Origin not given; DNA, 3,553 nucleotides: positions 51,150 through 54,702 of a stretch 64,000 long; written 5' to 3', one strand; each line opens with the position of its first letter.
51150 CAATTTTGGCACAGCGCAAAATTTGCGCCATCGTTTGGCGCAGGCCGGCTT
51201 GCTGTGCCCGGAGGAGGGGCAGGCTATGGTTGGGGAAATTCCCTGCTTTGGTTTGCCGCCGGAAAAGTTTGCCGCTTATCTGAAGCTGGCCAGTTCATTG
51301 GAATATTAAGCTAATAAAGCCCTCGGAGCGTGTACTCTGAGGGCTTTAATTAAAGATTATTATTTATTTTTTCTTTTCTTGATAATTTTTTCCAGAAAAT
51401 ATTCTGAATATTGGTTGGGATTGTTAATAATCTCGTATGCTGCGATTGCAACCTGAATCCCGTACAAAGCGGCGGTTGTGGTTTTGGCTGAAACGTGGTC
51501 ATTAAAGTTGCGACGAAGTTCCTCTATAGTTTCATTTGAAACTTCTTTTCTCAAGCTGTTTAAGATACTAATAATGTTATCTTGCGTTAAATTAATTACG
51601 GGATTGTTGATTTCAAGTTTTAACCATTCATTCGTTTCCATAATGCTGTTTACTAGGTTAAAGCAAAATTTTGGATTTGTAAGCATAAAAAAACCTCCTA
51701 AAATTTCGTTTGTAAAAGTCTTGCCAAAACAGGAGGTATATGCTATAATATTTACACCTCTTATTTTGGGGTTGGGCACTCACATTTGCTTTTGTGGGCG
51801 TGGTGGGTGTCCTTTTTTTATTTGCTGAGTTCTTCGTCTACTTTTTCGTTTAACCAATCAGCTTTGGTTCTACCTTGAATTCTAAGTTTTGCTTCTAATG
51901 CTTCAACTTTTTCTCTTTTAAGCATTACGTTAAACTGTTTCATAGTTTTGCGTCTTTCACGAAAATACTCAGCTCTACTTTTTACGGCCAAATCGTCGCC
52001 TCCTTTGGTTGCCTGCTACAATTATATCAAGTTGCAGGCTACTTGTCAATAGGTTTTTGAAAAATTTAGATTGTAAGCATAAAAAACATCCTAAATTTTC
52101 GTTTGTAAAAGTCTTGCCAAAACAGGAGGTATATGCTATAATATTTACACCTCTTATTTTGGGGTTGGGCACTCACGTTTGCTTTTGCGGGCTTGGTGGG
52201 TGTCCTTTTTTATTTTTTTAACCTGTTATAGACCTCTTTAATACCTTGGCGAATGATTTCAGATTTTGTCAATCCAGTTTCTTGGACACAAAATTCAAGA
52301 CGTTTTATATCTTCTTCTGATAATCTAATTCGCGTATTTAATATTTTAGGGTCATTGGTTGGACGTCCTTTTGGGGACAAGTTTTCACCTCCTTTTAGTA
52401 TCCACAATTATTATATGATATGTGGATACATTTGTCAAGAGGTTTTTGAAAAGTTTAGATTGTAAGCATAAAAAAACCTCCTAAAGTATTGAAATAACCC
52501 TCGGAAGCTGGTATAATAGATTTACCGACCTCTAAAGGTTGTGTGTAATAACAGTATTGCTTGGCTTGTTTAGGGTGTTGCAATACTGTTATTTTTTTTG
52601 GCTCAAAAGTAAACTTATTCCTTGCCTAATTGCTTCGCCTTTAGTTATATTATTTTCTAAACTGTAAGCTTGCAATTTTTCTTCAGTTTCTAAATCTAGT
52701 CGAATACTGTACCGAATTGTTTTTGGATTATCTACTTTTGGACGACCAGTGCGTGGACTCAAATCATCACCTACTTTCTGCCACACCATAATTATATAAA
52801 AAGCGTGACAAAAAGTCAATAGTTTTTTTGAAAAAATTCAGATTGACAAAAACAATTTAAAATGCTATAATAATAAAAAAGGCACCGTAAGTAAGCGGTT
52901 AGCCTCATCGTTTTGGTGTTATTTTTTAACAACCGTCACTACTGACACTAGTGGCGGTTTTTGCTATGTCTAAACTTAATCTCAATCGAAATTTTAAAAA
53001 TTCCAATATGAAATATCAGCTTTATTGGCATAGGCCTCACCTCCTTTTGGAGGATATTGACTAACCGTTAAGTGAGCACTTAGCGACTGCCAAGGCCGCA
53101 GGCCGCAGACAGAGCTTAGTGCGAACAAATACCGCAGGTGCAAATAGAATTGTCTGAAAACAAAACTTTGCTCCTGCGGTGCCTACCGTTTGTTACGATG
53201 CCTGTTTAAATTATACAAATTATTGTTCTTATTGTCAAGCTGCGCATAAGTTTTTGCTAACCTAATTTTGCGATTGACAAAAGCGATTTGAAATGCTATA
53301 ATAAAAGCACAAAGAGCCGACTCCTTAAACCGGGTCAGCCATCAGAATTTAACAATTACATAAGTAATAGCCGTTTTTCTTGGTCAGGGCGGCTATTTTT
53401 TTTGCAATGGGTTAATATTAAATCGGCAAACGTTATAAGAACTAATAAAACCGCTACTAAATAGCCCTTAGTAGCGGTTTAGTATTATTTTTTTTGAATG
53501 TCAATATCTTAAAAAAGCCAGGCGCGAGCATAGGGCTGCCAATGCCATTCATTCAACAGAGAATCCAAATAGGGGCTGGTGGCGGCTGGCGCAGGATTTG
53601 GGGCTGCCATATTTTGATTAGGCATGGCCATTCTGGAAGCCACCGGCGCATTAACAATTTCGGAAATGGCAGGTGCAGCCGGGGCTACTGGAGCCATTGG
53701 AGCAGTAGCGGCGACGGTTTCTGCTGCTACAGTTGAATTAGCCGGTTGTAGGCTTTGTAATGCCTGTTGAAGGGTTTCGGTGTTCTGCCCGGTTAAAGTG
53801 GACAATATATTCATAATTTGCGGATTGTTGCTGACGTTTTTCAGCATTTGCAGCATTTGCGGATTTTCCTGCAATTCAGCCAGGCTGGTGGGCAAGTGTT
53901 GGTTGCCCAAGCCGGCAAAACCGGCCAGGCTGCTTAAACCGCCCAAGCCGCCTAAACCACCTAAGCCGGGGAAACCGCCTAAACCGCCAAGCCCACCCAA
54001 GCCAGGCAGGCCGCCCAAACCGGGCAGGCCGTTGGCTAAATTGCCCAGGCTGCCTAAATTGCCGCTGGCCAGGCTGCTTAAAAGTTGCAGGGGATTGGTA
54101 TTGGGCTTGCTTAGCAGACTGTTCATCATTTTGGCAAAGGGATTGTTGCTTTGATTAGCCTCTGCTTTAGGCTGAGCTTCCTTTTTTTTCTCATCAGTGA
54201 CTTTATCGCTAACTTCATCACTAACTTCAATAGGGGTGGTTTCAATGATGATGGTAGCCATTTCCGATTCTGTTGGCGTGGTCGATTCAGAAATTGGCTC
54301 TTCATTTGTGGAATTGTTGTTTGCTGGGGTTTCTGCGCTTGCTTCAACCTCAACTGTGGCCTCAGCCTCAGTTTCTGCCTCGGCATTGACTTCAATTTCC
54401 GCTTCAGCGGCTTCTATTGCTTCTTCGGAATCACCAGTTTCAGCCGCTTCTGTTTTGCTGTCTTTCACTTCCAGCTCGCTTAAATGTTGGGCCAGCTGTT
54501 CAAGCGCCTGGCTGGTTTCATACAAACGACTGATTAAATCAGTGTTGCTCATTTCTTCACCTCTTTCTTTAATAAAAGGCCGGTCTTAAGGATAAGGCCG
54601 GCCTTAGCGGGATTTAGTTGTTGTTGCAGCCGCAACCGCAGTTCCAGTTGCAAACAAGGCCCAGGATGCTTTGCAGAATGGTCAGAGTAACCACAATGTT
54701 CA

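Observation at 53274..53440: Orphan antitoxin sRNA next to a 5'-truncated toxin remnant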

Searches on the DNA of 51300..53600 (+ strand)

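Call 13: search_rna_families(source=window, start=51300, end=53600, threshold=evalue, max_evalue=10)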
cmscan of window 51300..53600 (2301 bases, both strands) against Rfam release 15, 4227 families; matches with E-value up to 10: 29.
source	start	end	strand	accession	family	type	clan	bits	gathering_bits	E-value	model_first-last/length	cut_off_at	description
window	51311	51420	-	RF00514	His_leader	Cis-reg; leader;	-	29.1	49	0.039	1-126/126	no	Histidine operon leader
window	53351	53495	+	RF01819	RsaD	Gene; sRNA;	-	28.7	50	0.018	1-189/189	no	RNA Staph. aureus D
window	52867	52965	+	RF01401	rseX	Gene; sRNA;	-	27.1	50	1.3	1-94/94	no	rseX Hfq binding RNA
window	51740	51827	+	RF00242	ctRNA_pT181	Gene; antisense;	-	24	56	3.4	1-94/94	no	ctRNA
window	51319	51389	-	RF02761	sR084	Gene; sRNA;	-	22.4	95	0.26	1-78/78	no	sR084 sRNA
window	51313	51399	-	RF02379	csRNA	Gene; sRNA;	-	22.4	57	6.4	1-93/93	no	Cia-dependent small RNA csRNA1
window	51314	51386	+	RF04335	Plastid-rpl20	Cis-reg;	-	21.1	53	6.7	1-80/80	no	Plastid-rpl20 3UTR RNA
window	51309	51528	-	RF00125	IS128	Gene; sRNA;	-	20.9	80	0.23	1-209/209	no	IS128 RNA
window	52875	53059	-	RF02452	ncr1575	Gene; sRNA;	-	20.9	60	5.8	1-212/212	no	Bacillus sRNA ncr1575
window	51300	51351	+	RF00514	His_leader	Cis-reg; leader;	-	20.2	49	2.5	69-126/126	5'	Histidine operon leader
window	52057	52169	+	RF02905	sRNA41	Gene; sRNA;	-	19.8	45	4.3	1-113/113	no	Archaeal Small RNA 41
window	52435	52482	-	RF03904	MIR7991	Gene; miRNA;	-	19.5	58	0.97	1-47/47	no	MIR7991 microRNA precursor family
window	51313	51398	-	RF00112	CyaR_RyeE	Gene; sRNA;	-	19.2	47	3.1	1-85/85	no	CyaR/Rye RNA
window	53346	53417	+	RF01061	mir-548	Gene; miRNA;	-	19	90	3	1-84/84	no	mir-548 microRNA precursor family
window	53349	53505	+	RF02417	VR-RNA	Gene; sRNA;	-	18.9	100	0.35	1-397/397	no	VR-RNA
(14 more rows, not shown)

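Call 43: build_rna_model(alignment_id=A3)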
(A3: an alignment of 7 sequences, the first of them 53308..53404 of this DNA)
Model R1 built from alignment A3 (7 sequences, 107 columns); structure: RNAalifold consensus.
model positions 92; base pairs 19; branch points 1; effective number of sequences 1.47; information 0.619 bits per position. Calibrated on 0.2 Mb of random sequence (short: E-values are rough).
structure used (alignment columns):
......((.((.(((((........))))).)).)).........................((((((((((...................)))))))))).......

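Call 44: search_with_rna_model(model_id=R1, sources=[window, L001, L002, L008, L009, L010, L011, L012, L013], max_evalue=10)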
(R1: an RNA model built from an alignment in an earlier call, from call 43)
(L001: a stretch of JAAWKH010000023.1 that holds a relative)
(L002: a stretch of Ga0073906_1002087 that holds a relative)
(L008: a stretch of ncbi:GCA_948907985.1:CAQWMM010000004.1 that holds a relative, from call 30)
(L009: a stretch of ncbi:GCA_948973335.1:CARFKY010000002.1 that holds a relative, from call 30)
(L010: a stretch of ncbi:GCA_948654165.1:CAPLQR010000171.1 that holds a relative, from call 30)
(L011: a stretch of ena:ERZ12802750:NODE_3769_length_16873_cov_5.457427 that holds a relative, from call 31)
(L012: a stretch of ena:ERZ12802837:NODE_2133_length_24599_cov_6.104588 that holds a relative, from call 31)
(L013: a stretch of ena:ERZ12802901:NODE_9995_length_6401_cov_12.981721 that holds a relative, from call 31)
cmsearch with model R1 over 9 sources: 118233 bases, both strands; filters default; matches with E-value up to 10: 45.
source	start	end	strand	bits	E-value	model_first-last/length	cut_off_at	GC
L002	459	552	-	107.6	1.9e-23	1-92/92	no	0.53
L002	73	165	-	103.9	1.5e-22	1-92/92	no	0.53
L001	80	172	-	103.5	1.8e-22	1-92/92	no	0.54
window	11495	11585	-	101.2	6.6e-22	1-92/92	no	0.49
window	22277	22365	+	94.4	2.7e-20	1-92/92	no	0.48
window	8930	9024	-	89.6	4e-19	1-92/92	no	0.46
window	53308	53401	+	82.2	2.3e-17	1-92/92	no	0.41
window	11836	11930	-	36.7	1.8e-06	1-92/92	no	0.38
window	8890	8972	+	27.8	0.00025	1-92/92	no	0.36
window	32322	32414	+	27.4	0.0003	1-92/92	no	0.38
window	47480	47558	-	23.7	0.0024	1-92/92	no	0.42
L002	431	503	+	21.1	0.01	1-92/92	no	0.44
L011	10031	10123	-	20.9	0.011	1-92/92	no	0.26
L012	7375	7467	-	20.9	0.011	1-92/92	no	0.26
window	11154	11240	+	20.8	0.012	1-92/92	no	0.4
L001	52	123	+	19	0.032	1-92/92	no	0.43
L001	2927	2999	-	18.9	0.032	1-92/92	no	0.41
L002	45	116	+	18.9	0.034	1-92/92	no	0.44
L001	2927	2999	+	18.2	0.048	1-92/92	no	0.41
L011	10027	10123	+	17.6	0.066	1-92/92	no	0.26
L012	7371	7467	+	17.6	0.066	1-92/92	no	0.26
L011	4940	5003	-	13.7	0.59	1-92/92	no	0.41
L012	2284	2347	-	13.7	0.59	1-92/92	no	0.41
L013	4940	5003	-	13.7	0.59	1-92/92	no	0.41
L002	250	325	+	13.6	0.62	1-92/92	no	0.42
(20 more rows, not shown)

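Call 88: search_with_rna_model(model_id=R1, sources=[L019, L020, L021, L022, L023, L024, L025, L014, L015, L016, L017, L018], max_evalue=1, show_alignments=2)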
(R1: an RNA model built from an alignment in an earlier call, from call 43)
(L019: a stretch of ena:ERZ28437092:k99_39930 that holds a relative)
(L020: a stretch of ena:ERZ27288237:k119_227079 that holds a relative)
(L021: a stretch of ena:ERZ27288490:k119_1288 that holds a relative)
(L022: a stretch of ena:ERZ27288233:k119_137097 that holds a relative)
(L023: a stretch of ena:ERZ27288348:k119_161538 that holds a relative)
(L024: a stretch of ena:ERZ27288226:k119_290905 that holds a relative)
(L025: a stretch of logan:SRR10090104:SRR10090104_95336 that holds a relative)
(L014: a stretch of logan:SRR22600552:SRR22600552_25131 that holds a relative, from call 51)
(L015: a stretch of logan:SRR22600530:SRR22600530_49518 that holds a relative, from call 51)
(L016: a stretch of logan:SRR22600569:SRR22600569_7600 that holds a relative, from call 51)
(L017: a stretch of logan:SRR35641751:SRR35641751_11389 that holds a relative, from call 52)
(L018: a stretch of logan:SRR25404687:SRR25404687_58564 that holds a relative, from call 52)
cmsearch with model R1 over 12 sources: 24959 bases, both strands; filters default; matches with E-value up to 1: 15.
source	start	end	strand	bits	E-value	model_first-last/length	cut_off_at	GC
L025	1212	1308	-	76.9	9.1e-17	1-92/92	no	0.43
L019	961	1023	-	22.5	0.00098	1-92/92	no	0.37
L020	629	691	-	22.5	0.00098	1-92/92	no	0.37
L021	568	630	-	22.5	0.00098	1-92/92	no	0.37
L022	586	648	-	22.5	0.00098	1-92/92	no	0.37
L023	120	182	-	22.5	0.00098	1-92/92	no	0.37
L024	386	448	-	22.5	0.00098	1-92/92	no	0.37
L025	1175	1256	+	16.5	0.026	1-92/92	no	0.32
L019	937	1001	+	15.3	0.051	1-92/92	no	0.34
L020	605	669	+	15.3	0.051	1-92/92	no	0.34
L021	544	608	+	15.3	0.051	1-92/92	no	0.34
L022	562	626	+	15.3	0.051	1-92/92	no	0.34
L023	96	160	+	15.3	0.051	1-92/92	no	0.34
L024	362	426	+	15.3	0.051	1-92/92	no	0.34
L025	1269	1354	+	11.4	0.42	1-92/92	no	0.35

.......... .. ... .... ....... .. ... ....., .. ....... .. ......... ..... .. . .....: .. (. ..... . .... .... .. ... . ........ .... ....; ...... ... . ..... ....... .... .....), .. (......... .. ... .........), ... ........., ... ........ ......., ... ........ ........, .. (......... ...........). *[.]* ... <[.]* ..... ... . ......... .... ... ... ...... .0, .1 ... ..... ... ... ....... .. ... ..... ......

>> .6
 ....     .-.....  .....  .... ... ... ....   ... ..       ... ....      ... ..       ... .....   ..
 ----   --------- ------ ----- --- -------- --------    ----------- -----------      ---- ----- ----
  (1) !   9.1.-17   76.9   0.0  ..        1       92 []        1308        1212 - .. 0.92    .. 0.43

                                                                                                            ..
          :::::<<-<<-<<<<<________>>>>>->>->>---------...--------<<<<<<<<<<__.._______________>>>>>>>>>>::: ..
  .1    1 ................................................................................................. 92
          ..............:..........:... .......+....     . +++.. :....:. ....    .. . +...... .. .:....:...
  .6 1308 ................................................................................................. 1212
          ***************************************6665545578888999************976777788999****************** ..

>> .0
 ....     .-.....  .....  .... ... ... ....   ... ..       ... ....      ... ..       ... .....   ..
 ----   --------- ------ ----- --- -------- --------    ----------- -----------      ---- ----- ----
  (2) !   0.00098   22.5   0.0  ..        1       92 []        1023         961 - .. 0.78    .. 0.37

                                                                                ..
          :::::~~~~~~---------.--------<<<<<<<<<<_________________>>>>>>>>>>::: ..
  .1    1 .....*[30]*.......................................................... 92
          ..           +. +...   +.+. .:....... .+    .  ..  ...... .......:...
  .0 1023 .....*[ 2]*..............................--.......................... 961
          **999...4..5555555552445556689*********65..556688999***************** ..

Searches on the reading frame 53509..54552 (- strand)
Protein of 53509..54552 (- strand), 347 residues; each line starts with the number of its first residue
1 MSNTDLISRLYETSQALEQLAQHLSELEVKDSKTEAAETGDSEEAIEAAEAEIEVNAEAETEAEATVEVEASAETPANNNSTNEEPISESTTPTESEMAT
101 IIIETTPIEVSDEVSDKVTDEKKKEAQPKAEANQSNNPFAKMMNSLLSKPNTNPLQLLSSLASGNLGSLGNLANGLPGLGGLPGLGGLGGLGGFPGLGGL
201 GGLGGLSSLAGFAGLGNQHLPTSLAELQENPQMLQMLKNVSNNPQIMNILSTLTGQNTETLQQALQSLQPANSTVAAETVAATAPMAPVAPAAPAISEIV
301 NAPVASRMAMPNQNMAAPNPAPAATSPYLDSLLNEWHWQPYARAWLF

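Call 20: find_encoding_contigs(protein=window:53509-54552:-, flank=6000, max_places=10)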
Protein window:53509-54552:- (347 aa): 8 contigs read that carry it; 5 places shown.
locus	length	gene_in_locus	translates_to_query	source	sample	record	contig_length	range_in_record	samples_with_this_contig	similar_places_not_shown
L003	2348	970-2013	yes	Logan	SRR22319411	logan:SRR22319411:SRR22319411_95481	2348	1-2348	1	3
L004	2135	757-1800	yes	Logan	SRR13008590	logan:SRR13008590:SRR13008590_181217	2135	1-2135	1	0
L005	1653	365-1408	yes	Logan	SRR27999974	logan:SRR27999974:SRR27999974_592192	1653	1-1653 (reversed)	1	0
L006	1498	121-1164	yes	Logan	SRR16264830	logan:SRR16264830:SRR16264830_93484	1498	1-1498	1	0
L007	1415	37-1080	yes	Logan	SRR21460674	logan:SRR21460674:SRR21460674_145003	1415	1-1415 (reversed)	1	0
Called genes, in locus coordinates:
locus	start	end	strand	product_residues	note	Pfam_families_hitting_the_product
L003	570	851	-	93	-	-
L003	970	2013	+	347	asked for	-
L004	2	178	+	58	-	?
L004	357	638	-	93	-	-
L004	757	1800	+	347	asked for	-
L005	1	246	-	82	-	?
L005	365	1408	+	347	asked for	-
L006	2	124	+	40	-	?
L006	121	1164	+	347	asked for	-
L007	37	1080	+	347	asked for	-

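Call 29: find_homologous_proteins(query=window:53509-54552:-, max_evalue=0.00001)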
Query window:53509-54552:- (347 aa): 12 proteins with E <= 0.00001 among 8000 candidates.
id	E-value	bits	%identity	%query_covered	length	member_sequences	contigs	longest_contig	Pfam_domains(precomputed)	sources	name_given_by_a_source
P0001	5.9e-50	189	42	100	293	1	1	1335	-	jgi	-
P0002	1.7e-48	184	43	100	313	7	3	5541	-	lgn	-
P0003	9.1e-47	178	40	100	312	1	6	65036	-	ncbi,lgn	-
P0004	8.2e-43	165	40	100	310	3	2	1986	-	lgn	-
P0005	2.0e-42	164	41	100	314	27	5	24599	-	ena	-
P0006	1.9e-31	128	32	99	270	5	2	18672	-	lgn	-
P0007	4.1e-31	127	38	67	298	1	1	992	-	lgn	-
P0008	4.4e-31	127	40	47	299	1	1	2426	-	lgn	-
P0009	1.1e-28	119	35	69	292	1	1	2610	-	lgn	-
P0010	1.6e-20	92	31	76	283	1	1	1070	-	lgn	-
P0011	7.9e-20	90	41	36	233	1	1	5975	-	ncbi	-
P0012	1.4e-16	79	44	37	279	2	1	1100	-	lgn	-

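Call 30: find_encoding_contigs(protein=P0003, flank=5000, max_places=3)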
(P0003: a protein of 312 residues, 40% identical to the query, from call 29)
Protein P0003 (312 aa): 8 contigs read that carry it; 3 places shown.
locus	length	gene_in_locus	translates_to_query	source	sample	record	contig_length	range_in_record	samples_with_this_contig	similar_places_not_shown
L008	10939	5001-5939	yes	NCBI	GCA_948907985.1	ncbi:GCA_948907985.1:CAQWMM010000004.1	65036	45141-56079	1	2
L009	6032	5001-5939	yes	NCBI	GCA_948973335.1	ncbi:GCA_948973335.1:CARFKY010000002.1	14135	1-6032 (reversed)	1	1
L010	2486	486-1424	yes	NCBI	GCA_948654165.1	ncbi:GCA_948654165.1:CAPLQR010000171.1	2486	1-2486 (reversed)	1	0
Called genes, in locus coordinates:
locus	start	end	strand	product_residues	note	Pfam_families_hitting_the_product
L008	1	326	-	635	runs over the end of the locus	PF01134:GIDA, PF07992:Pyr_redox_2 (weak), PF12831:FAD_oxidored (weak), PF21680:GIDA_C_1st, PF13932:SAM_GIDA_C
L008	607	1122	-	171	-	PF01842:ACT, PF13291:ACT_4, PF22629:ACT_AHAS_ss, PF13710:ACT_5, PF10369:ALS_ss_C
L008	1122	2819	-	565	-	PF02776:TPP_enzyme_N, PF00205:TPP_enzyme_M, PF02775:TPP_enzyme_C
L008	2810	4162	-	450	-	PF04055:Radical_SAM, PF13353:Fer4_12, PF13186:SPASM (weak)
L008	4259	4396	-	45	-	PF13165:SCIFF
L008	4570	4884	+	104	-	-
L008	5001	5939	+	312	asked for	-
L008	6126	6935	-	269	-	PF01177:Asp_Glu_race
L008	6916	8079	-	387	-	PF02463:SMC_N, PF13175:AAA_15, PF13476:AAA_23, PF13304:AAA_21 (faint)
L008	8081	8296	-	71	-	PF13275:S4_2, PF01479:S4 (weak)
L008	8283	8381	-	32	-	-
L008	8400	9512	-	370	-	PF00712:DNA_pol3_beta, PF02767:DNA_pol3_beta_2 (weak), PF00712:DNA_pol3_beta, PF02767:DNA_pol3_beta_2, PF02768:DNA_pol3_beta_3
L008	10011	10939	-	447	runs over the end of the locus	PF11638:DnaA_N, PF00308:Bac_DnaA, PF01695:IstB_IS21, PF00004:AAA (weak), PF08299:Bac_DnaA_C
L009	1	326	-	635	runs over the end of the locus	PF01134:GIDA, PF07992:Pyr_redox_2 (weak), PF12831:FAD_oxidored (weak), PF21680:GIDA_C_1st, PF13932:SAM_GIDA_C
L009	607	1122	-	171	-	PF01842:ACT, PF13291:ACT_4, PF22629:ACT_AHAS_ss, PF13710:ACT_5, PF10369:ALS_ss_C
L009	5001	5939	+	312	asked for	-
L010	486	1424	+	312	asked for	-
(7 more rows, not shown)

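Call 31: find_encoding_contigs(protein=P0005, flank=5000, max_places=3)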
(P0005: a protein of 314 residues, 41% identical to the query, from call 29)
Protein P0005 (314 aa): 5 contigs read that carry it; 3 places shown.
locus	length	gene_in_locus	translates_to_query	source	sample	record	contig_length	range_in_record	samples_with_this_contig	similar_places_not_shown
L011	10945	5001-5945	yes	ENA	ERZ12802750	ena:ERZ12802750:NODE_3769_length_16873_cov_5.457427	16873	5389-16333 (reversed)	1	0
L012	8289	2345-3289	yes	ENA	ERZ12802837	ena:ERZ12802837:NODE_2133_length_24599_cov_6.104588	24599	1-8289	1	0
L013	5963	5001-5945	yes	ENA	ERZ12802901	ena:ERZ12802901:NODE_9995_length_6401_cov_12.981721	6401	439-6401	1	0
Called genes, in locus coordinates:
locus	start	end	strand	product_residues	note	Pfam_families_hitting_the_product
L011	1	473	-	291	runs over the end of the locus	PF20335:DUF6630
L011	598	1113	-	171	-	PF01842:ACT, PF13291:ACT_4, PF22629:ACT_AHAS_ss, PF13710:ACT_5, PF10369:ALS_ss_C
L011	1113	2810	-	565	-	PF02776:TPP_enzyme_N, PF00205:TPP_enzyme_M, PF02775:TPP_enzyme_C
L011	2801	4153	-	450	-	PF04055:Radical_SAM, PF13353:Fer4_12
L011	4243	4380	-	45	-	PF13165:SCIFF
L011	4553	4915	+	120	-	-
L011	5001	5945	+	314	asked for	-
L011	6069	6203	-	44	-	-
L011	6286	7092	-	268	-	PF01177:Asp_Glu_race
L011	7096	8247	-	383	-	PF02463:SMC_N, PF13175:AAA_15, PF13476:AAA_23, PF13304:AAA_21 (faint)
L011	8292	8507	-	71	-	PF13275:S4_2, PF01479:S4 (weak)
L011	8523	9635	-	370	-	PF00712:DNA_pol3_beta, PF02767:DNA_pol3_beta_2, PF02768:DNA_pol3_beta_3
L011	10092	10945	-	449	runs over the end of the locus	PF11638:DnaA_N, PF00308:Bac_DnaA, PF01695:IstB_IS21, PF00004:AAA (weak), PF08299:Bac_DnaA_C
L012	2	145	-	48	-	?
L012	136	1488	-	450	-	PF04055:Radical_SAM, PF13353:Fer4_12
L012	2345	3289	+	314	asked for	-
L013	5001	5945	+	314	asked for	-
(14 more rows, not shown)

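Call 51: find_encoding_contigs(protein=P0002, flank=4000, max_places=3)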
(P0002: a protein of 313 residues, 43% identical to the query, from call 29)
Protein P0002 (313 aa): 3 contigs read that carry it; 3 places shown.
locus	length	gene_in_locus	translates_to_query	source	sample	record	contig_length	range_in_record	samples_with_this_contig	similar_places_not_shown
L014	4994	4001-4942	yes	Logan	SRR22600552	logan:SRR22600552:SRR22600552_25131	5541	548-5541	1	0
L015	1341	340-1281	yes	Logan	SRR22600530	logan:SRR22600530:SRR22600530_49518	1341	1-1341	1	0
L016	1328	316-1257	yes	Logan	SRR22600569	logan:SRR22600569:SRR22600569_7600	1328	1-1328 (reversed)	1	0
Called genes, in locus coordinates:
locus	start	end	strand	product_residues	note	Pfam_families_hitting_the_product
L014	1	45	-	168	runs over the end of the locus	PF01842:ACT, PF13291:ACT_4, PF22629:ACT_AHAS_ss, PF13710:ACT_5, PF10369:ALS_ss_C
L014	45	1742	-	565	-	PF02776:TPP_enzyme_N, PF00205:TPP_enzyme_M, PF02775:TPP_enzyme_C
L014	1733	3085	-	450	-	PF04055:Radical_SAM, PF13353:Fer4_12, PF13186:SPASM (weak)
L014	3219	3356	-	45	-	PF13165:SCIFF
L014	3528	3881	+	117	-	-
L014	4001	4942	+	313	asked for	-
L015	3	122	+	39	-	?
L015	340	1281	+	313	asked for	-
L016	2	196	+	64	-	?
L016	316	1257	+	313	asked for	-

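Call 52: find_encoding_contigs(protein=P0006, flank=4000, max_places=2)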
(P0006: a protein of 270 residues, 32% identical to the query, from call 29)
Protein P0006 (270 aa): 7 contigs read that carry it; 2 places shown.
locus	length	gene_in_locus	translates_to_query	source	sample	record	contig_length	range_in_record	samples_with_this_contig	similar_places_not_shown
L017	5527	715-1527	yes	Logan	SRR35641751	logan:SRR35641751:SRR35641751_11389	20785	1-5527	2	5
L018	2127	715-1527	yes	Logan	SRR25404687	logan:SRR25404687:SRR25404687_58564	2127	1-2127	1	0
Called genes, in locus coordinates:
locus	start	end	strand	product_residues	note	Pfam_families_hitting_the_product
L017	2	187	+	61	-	?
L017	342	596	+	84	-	-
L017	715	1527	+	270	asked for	-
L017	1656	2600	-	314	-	PF00478:IMPDH (faint), PF03060:NMO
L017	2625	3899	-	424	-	PF02403:Seryl_tRNA_N, PF00587:tRNA-synt_2b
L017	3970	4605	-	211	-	PF00702:Hydrolase, PF12710:HAD, PF13419:HAD_2, PF13242:Hydrolase_like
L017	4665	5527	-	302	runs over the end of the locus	PF02195:ParB_N, PF17762:HTH_ParB, PF23552:ParB_C (weak)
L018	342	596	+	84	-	-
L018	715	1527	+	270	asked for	-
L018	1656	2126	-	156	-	?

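Call 56: search_protein_families(library=pfam, proteins=[window:53509-54552:-], max_evalue=0.1)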
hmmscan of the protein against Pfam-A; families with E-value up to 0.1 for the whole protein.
window:53509-54552:- (347 aa): 1 family
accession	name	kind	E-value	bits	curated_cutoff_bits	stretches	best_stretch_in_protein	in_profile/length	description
PF17830.6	STI1-HOP_DP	-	0.016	15.6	29.1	1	223-255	26-55/55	STI1/HOP, DP domain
